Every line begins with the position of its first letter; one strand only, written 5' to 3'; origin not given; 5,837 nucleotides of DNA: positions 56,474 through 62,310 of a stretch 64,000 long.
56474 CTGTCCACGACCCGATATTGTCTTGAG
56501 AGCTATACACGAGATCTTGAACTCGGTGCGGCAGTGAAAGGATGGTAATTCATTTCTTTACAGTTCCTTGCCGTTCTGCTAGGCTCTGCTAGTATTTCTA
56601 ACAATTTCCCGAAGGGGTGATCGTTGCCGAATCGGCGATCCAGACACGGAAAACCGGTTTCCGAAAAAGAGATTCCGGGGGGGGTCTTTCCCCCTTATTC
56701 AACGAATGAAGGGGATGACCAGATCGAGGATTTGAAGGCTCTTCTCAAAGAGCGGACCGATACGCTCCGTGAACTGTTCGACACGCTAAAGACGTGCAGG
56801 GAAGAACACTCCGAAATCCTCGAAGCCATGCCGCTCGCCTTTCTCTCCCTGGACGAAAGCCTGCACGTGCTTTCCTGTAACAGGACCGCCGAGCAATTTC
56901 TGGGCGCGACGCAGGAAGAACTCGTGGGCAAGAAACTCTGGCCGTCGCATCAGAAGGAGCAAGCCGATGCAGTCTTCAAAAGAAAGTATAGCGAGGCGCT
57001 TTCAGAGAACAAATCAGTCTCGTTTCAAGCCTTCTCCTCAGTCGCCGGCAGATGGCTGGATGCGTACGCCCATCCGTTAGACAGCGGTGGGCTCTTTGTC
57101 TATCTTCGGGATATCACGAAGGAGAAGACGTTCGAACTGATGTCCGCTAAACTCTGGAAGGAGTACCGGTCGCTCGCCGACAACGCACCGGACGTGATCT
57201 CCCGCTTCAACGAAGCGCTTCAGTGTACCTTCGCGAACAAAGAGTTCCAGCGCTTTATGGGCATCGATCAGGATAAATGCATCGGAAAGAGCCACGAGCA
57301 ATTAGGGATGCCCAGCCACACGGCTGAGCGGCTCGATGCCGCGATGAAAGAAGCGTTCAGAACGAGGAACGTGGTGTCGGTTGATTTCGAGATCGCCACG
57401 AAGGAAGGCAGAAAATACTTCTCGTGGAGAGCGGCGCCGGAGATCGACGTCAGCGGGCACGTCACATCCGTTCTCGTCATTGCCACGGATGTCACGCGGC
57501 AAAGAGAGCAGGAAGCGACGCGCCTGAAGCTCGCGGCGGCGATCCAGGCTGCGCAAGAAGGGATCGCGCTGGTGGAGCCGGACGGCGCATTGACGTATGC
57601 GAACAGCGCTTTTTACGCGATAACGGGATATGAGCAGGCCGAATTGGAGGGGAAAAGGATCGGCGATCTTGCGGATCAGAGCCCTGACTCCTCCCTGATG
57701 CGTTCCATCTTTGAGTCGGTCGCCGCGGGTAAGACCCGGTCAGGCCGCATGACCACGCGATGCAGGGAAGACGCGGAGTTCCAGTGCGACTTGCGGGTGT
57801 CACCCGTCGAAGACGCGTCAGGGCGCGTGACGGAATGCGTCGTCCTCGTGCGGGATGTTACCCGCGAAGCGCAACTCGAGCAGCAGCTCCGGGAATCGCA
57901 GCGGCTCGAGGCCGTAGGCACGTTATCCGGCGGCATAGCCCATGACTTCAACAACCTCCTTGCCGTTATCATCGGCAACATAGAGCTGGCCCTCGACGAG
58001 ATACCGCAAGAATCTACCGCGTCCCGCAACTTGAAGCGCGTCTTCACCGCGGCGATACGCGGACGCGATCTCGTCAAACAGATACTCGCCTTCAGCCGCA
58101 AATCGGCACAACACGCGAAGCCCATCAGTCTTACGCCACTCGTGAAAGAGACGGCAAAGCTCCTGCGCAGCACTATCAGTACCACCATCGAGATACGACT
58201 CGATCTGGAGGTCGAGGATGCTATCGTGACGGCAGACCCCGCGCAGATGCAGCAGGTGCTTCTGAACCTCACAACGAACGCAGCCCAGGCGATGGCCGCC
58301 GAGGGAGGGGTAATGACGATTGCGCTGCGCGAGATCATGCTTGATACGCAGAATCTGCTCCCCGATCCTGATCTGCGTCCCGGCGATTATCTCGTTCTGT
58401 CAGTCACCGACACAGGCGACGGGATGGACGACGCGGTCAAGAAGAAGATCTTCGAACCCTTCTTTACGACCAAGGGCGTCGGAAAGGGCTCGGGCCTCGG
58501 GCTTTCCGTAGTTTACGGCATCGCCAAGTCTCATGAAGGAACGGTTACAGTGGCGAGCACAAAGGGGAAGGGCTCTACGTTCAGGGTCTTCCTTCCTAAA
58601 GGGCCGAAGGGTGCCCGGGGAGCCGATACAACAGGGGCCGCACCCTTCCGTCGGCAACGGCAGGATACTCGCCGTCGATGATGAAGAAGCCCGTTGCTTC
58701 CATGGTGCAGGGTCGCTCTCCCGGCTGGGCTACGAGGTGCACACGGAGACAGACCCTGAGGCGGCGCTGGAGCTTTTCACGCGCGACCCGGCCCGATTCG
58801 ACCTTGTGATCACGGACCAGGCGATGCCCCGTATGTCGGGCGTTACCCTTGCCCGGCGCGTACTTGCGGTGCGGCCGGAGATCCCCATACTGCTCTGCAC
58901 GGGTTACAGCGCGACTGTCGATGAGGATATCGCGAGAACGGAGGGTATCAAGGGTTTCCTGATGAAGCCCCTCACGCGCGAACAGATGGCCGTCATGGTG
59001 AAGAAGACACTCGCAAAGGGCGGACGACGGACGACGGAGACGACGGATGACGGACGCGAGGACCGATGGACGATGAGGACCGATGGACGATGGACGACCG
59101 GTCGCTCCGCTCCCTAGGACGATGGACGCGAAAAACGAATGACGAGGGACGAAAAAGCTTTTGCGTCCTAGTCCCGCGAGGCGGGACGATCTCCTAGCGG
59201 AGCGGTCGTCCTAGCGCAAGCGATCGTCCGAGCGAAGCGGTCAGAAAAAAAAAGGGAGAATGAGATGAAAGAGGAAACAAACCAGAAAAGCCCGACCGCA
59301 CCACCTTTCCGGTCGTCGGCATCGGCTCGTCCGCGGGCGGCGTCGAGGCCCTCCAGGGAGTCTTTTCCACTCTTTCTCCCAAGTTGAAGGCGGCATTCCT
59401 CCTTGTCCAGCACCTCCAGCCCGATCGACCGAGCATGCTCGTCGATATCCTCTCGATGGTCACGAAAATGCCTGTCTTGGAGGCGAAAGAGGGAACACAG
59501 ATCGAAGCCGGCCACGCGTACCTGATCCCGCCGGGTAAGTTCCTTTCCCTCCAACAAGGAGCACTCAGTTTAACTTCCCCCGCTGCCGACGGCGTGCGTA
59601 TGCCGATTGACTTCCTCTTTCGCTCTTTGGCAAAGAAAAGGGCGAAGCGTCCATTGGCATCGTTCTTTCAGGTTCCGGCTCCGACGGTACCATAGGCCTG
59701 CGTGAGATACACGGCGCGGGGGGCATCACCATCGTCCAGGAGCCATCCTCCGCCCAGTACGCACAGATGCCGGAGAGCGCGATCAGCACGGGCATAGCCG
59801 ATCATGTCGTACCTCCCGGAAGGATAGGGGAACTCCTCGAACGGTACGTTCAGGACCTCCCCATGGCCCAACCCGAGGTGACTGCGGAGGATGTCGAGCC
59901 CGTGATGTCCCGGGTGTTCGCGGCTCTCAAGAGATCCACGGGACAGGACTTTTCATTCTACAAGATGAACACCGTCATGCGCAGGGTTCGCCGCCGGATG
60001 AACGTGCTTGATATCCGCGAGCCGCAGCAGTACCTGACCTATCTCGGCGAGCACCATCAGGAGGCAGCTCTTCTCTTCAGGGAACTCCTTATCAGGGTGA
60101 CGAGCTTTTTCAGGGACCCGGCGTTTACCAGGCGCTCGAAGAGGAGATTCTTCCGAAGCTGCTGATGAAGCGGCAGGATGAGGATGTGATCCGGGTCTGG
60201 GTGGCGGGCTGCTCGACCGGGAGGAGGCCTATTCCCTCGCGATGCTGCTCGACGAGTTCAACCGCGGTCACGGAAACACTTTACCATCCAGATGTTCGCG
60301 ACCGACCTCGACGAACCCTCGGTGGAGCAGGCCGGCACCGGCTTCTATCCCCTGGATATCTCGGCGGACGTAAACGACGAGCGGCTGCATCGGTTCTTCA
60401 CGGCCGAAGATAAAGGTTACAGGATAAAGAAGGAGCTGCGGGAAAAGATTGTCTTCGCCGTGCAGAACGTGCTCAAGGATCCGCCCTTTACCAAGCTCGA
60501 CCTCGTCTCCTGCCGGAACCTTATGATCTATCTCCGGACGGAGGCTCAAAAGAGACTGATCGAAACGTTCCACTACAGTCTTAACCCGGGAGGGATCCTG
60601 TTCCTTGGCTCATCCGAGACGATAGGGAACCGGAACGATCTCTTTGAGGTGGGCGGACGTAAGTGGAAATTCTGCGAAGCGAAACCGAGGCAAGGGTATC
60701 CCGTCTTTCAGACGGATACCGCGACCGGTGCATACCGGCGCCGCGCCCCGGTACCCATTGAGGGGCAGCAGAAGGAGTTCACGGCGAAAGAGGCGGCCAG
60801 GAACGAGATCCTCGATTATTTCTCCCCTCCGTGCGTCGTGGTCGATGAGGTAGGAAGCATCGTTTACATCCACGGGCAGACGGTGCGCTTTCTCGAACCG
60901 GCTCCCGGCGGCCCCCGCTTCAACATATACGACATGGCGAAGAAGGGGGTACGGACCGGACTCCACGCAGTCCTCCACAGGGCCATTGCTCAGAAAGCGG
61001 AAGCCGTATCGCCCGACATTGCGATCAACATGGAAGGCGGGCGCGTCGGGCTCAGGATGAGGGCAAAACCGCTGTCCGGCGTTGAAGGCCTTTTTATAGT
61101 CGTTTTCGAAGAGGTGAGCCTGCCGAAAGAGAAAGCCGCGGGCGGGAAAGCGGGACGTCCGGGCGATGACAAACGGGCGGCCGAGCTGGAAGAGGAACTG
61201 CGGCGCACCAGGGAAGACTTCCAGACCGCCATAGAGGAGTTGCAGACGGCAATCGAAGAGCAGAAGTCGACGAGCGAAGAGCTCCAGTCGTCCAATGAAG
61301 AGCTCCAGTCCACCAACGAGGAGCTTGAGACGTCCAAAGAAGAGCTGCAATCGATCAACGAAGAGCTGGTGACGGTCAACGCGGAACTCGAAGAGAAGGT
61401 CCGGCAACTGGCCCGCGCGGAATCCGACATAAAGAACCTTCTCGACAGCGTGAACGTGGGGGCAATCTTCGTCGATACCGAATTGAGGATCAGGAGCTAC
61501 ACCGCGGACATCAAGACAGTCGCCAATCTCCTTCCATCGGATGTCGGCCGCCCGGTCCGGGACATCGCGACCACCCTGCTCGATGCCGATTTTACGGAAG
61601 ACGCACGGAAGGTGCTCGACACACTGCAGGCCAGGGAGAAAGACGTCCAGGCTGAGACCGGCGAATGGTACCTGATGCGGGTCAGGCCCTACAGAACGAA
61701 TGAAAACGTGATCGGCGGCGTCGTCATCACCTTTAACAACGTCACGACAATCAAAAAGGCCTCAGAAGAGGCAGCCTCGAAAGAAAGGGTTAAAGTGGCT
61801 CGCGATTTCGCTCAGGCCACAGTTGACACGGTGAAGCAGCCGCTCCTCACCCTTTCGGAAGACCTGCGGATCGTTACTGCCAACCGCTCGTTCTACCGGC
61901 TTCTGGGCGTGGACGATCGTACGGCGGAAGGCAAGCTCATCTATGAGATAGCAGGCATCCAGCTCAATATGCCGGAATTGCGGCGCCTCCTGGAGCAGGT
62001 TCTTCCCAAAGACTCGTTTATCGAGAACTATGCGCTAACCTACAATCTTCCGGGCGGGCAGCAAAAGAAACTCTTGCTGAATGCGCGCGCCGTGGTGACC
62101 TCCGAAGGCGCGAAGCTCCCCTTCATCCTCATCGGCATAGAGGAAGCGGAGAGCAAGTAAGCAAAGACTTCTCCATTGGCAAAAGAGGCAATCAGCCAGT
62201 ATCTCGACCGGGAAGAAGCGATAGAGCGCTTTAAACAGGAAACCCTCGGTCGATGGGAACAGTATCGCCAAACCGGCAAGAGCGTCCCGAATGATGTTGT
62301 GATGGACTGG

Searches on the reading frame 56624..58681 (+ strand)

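Call 58: search_protein_families(library=pfam, proteins=[window:56624-58681:+], max_evalue=0.00001)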
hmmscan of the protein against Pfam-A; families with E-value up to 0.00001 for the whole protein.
window:56624-58681:+ (685 aa): 8 families
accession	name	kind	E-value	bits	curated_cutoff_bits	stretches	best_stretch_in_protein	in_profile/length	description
PF08448.16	PAS_4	-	7.2e-44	149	23.1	3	186-295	2-110/110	PAS fold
PF00989.32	PAS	-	2.2e-31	108.6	22.6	3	303-412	3-113/113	PAS fold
PF13426.13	PAS_9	-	1.7e-28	99.4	27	1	312-413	2-102/103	PAS domain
PF02518.31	HATPase_c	-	1.6e-23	83.7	26.4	1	538-659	2-109/111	Histidine kinase-, DNA gyrase B-, and HSP90-like ATPase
PF13188.13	PAS_8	-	1.9e-20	72.4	21.8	1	302-355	2-52/65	PAS domain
PF08447.18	PAS_3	-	1.6e-11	44.7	25.6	0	203-285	3-87/89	PAS fold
PF00512.31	HisKA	-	1.1e-08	35.4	26.9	1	433-495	4-65/66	His Kinase A (phospho-acceptor) domain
PF12860.13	PAS_7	-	1.1e-06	29.1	27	0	66-169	1-112/115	PAS fold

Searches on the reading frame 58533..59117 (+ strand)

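Call 77: search_protein_families(library=pfam, proteins=[window:58533-59117:+], max_evalue=0.001)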
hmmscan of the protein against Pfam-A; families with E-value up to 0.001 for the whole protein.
window:58533-59117:+ (194 aa): 1 family
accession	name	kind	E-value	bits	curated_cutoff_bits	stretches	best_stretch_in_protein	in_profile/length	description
PF00072.30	Response_reg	-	4.3e-18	65.9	30.2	1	45-156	1-110/111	Response regulator receiver domain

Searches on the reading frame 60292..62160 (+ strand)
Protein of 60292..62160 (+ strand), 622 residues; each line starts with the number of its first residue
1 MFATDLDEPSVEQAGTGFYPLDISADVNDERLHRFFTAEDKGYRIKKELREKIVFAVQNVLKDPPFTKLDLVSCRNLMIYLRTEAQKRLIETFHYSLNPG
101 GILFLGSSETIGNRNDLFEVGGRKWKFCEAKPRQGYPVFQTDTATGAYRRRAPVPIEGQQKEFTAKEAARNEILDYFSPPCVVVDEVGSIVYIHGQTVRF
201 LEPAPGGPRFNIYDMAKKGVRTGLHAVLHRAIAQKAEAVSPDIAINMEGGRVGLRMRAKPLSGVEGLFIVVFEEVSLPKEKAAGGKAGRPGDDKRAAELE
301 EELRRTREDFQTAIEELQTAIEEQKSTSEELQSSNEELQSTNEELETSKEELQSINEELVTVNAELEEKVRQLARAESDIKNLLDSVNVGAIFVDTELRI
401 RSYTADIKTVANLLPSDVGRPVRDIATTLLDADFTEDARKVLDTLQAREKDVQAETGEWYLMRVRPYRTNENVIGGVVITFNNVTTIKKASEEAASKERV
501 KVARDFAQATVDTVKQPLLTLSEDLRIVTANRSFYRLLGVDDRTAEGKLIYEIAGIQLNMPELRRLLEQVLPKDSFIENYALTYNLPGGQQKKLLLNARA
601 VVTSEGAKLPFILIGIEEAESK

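Call 58: search_protein_families(library=pfam, proteins=[window:60292-62160:+], max_evalue=0.00001)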
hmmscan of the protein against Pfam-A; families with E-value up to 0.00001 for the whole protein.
window:60292-62160:+ (622 aa): 5 families
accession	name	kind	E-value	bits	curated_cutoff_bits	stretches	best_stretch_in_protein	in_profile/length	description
PF01739.24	CheR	-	3.4e-31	108.6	27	1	2-124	68-192/195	CheR methyltransferase, SAM binding domain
PF13596.12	PAS_10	-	1.1e-27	97.2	22.1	1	380-485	1-106/106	PAS domain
PF08448.16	PAS_4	-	9.8e-15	55.2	23.1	0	512-606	2-93/110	PAS fold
PF13426.13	PAS_9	-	9.9e-08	32.6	27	0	519-607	5-90/103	PAS domain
PF00989.32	PAS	-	2e-06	28.2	22.6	0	508-612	4-107/113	PAS fold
